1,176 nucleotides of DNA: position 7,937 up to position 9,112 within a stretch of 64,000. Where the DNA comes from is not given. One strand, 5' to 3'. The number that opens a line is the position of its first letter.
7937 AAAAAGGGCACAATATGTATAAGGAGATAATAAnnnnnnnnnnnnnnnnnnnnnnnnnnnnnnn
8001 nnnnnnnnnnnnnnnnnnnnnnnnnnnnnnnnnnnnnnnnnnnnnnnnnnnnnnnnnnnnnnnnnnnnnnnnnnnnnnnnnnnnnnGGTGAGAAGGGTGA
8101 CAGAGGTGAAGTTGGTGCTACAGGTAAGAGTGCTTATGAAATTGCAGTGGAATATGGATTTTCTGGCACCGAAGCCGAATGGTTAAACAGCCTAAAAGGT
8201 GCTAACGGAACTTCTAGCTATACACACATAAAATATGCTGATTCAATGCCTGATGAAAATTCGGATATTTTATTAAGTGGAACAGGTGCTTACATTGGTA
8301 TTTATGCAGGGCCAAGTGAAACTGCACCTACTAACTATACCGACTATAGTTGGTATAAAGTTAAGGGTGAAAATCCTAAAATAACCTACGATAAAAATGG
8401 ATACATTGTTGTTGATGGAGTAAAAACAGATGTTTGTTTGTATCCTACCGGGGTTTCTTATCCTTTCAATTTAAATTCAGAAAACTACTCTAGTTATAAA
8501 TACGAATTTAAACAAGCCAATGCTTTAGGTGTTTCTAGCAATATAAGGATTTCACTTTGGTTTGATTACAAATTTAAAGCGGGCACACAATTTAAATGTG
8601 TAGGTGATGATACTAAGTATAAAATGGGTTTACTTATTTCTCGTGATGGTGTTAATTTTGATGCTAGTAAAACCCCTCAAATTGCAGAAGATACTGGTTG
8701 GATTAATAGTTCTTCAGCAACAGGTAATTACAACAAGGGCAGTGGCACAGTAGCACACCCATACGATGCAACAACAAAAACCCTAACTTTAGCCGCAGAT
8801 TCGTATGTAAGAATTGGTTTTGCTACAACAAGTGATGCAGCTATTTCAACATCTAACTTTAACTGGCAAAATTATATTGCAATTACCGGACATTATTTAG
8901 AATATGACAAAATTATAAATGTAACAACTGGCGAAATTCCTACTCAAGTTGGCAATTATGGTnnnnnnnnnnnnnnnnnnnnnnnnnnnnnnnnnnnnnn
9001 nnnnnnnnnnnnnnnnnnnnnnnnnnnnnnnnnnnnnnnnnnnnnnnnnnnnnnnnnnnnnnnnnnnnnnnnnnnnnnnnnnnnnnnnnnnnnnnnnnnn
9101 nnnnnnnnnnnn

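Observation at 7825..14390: Candidate phase-variable surface-enzyme locus inserted after ftsW/spoVE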

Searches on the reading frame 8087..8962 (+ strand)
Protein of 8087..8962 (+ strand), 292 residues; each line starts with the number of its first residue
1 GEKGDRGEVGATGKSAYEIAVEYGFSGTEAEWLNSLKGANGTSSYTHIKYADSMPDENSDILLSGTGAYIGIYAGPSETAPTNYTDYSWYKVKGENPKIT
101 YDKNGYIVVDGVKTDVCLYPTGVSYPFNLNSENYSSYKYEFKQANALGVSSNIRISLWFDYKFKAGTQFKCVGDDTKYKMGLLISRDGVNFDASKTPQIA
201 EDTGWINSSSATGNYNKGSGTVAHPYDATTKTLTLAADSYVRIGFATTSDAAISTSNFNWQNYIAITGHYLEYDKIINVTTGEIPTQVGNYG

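Call 69: search_dna_similar(query=window:8087-8962:+, collection=phages, mode=protein, max_evalue=0.001, max_rows=20)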
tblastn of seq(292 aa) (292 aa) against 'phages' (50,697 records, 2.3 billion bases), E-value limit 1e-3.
Records with a match: 259; places in all: 373; records where one place covers at least 80% of the query: 0.
Best place of each record, by identity: 60-80% 89; <60% 170.
By first word of the organism name: Pseudomonas 69; Streptococcus 50; Mycobacterium 32; Staphylococcus 18; Streptomyces 16; Ralstonia 13; Acinetobacter 10; Stenotrophomonas 8; Mammaliicoccus 5; Cellulophaga 5; and 19 more.
By host as written in the record: - 29; Mycobacterium smegmatis mc2 155 27; Pseudomonas aeruginosa 27; Pseudomonas aeruginosa PAO1 8; Streptococcus thermophilus 7; Pseudomonas sp. 6; Ralstonia solanacearum 6; Ralstonia pseudosolanacearum 5; and 91 more.
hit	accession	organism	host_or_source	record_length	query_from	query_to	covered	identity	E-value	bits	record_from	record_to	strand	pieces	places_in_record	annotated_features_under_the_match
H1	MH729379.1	Aerococcus phage vB_AviM_AVP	Aerococcus viridans AV-X1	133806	3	148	50%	32.2%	1e-5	53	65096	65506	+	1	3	putative anti-receptor protein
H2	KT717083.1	Streptococcus phage 73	-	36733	1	96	33%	41.2%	7e-5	50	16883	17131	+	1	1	receptor binding protein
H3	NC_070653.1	Streptococcus phage 73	-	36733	1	96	33%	41.2%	7e-5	50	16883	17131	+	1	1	virion structural protein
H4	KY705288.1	Streptococcus phage P9901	Streptococcus thermophilus ST62990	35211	1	96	33%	41.2%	7e-5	50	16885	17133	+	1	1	antireceptor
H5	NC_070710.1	Streptococcus phage P9901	Streptococcus thermophilus ST62990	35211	1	96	33%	41.2%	7e-5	50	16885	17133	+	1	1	virion structural protein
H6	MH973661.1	Streptococcus phage SW5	Streptococcus thermophilus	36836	1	96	33%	41.2%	7e-5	50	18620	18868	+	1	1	antireceptor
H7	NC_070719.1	Streptococcus phage SW5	Streptococcus thermophilus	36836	1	96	33%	41.2%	7e-5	50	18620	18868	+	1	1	virion structural protein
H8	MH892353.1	Streptococcus phage SW2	Streptococcus thermophilus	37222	1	96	33%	41.2%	7e-5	50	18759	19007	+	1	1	antireceptor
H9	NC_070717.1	Streptococcus phage SW2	Streptococcus thermophilus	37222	1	96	33%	41.2%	7e-5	50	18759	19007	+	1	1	virion structural protein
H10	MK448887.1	Streptococcus phage Javan258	Streptococcus hyovaginalis DSM_12219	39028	1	96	33%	38.8%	3e-5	51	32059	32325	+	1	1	tail assembly protein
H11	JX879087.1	Streptococcus phage phiNJ2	Streptococcus suis NJ2 serotype 9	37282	1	96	33%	37.8%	9e-5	50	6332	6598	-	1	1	putative antireceptor protein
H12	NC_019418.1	Streptococcus phage phiNJ2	Streptococcus suis NJ2 serotype 9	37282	1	96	33%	37.8%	9e-5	50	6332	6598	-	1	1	tail fiber protein and host specificity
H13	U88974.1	Streptococcus phage 01205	-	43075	1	98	34%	36.8%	5e-4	47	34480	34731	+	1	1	ORF45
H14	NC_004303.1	Streptococcus phage 01205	-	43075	1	98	34%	36.8%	5e-4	47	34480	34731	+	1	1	host range and adsorption protein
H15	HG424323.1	Streptococcus phage 20617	Streptococcus thermophilus DSM 20617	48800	1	96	33%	37.5%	4e-4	48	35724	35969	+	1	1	pca2: phage capsid and scaffold protein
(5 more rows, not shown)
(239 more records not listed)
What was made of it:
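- On Phage tail fibre or receptor-binding protein (as a virion component): Streptococcus phage antireceptors (call 69).
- Checked: It also matches annotated Streptococcus phage antireceptors (41% identity, E 7e-5; 259 phage records; call 69).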
